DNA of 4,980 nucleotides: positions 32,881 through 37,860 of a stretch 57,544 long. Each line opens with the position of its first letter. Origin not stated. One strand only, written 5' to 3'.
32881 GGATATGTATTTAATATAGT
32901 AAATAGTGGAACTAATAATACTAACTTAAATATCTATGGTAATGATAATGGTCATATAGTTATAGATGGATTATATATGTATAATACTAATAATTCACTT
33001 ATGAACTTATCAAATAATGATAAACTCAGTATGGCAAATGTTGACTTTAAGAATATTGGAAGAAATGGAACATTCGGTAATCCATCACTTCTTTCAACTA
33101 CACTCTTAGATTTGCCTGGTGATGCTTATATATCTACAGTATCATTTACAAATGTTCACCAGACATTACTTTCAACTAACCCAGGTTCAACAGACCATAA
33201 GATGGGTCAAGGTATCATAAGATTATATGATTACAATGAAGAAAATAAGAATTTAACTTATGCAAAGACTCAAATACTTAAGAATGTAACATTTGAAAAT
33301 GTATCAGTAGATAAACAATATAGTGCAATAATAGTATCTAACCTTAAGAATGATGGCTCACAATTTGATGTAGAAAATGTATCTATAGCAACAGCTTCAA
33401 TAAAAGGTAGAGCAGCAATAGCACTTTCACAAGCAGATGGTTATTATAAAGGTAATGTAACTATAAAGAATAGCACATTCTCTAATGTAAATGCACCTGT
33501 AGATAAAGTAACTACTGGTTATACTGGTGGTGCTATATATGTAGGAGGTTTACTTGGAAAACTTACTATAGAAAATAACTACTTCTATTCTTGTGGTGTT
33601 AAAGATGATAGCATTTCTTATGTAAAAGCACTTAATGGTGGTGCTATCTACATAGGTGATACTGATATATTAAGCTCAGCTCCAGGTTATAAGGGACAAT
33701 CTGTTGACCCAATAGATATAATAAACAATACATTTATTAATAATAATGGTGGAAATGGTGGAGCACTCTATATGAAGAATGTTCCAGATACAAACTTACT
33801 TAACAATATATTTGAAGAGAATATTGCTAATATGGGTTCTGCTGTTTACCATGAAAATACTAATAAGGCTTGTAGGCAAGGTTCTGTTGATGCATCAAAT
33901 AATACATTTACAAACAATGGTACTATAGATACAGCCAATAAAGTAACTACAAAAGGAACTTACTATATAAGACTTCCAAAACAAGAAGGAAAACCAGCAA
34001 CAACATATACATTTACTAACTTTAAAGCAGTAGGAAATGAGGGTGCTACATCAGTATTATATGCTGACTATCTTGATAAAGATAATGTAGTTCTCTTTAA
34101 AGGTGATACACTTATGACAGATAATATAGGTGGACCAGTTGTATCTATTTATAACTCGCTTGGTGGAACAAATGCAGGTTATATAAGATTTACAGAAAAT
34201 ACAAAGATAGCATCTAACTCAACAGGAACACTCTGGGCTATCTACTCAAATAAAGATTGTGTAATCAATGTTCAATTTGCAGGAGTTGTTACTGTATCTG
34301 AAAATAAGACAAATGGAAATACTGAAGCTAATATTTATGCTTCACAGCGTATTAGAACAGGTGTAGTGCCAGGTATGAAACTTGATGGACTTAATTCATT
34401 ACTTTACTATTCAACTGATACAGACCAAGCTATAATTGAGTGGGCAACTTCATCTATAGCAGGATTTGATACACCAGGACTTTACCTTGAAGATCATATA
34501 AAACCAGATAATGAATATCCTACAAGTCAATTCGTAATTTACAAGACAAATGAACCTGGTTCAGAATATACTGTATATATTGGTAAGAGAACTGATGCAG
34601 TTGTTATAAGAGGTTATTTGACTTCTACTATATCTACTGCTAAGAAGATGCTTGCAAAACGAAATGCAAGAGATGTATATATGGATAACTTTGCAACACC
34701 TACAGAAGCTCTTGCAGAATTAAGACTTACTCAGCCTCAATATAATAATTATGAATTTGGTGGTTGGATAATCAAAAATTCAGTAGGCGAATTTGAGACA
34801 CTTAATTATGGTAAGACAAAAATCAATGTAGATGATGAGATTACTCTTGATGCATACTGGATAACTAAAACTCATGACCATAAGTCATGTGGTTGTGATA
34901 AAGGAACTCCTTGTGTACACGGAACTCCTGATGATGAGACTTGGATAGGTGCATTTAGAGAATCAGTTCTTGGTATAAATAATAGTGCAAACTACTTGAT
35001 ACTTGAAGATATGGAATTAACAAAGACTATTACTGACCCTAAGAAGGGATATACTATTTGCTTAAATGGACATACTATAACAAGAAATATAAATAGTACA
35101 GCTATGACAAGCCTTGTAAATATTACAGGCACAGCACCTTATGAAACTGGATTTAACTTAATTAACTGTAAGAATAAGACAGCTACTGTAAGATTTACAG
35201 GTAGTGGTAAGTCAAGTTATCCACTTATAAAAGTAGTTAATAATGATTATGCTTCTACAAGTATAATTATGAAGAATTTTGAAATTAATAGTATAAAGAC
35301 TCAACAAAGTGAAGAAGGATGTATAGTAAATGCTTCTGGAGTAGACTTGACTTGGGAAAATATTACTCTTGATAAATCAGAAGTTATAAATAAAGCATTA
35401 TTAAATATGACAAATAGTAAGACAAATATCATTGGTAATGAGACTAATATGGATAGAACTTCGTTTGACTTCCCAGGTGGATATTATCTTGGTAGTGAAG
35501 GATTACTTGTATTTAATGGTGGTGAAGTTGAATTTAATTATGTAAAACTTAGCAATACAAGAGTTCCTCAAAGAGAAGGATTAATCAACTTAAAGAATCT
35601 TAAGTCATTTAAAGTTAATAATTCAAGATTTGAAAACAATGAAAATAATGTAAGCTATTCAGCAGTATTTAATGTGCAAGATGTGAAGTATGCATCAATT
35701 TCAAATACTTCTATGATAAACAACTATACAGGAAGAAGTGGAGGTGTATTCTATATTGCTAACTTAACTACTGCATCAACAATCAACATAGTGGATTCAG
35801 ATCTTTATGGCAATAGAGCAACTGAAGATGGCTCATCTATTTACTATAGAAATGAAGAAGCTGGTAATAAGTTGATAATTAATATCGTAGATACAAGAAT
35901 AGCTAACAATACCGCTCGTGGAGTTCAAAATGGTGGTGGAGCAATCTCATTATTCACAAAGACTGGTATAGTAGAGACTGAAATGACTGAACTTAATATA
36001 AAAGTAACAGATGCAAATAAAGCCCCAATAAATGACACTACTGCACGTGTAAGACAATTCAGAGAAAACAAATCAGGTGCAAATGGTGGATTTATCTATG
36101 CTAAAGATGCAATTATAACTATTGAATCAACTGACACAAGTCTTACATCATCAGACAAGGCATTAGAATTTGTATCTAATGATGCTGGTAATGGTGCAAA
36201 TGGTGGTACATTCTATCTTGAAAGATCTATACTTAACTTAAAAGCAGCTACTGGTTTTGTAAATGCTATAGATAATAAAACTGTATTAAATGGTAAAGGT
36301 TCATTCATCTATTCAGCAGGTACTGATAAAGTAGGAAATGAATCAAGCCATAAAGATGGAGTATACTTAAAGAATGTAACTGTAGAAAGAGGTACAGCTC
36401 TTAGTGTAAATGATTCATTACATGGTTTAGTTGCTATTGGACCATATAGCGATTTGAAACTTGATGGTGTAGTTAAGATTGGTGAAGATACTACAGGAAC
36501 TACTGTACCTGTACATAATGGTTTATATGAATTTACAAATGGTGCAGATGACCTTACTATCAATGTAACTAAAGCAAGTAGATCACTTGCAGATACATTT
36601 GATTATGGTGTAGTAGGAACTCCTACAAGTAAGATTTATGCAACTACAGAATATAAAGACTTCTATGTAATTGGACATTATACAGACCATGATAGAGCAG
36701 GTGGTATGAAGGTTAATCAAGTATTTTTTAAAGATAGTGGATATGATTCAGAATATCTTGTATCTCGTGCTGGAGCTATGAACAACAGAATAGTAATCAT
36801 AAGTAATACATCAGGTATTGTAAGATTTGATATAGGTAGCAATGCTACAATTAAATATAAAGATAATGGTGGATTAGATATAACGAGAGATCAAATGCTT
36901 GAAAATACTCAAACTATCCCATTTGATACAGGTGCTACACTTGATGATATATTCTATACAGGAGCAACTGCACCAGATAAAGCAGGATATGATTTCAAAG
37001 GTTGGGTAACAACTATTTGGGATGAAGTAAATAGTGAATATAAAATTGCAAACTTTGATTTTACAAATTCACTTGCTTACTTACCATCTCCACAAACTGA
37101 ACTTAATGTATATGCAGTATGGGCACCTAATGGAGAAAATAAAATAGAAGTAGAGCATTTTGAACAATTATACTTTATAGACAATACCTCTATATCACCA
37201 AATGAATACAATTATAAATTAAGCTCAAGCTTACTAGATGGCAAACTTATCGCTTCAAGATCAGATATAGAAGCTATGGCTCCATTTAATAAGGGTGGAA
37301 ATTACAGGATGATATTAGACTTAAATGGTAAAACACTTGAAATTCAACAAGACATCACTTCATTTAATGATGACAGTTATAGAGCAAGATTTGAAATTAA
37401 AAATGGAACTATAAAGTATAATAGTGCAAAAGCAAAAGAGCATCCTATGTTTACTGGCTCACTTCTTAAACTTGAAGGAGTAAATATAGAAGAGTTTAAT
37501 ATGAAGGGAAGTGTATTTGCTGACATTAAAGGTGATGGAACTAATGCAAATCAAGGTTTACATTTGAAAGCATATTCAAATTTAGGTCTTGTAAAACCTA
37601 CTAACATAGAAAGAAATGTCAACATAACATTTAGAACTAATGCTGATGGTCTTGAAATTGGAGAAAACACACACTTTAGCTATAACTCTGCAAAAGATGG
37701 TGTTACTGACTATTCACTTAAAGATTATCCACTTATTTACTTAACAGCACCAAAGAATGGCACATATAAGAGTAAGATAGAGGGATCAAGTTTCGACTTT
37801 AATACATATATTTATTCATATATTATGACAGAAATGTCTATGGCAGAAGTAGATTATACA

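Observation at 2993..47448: Tandem pair of >7300-aa paralogous surface proteins filling about three quarters of the window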

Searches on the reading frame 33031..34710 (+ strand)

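Call 63: search_protein_families(library=pfam, proteins=[window:33031-34710:+], max_evalue=1)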
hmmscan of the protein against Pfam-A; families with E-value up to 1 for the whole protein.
window:33031-34710:+ (560 aa): 1 family
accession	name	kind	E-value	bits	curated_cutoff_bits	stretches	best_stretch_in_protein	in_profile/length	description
PF15976.11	CooC_C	-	0.014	15.9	29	1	111-145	23-57/93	CS1-pili formation C-terminal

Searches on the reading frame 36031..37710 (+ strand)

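Call 63: search_protein_families(library=pfam, proteins=[window:36031-37710:+], max_evalue=1)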
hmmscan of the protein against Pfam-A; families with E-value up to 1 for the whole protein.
window:36031-37710:+ (560 aa): 1 family
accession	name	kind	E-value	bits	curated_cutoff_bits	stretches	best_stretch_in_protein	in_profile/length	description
PF09479.16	Flg_new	-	0.0019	18.7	27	1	273-328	2-41/65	Listeria-Bacteroides repeat domain (List_Bact_rpt)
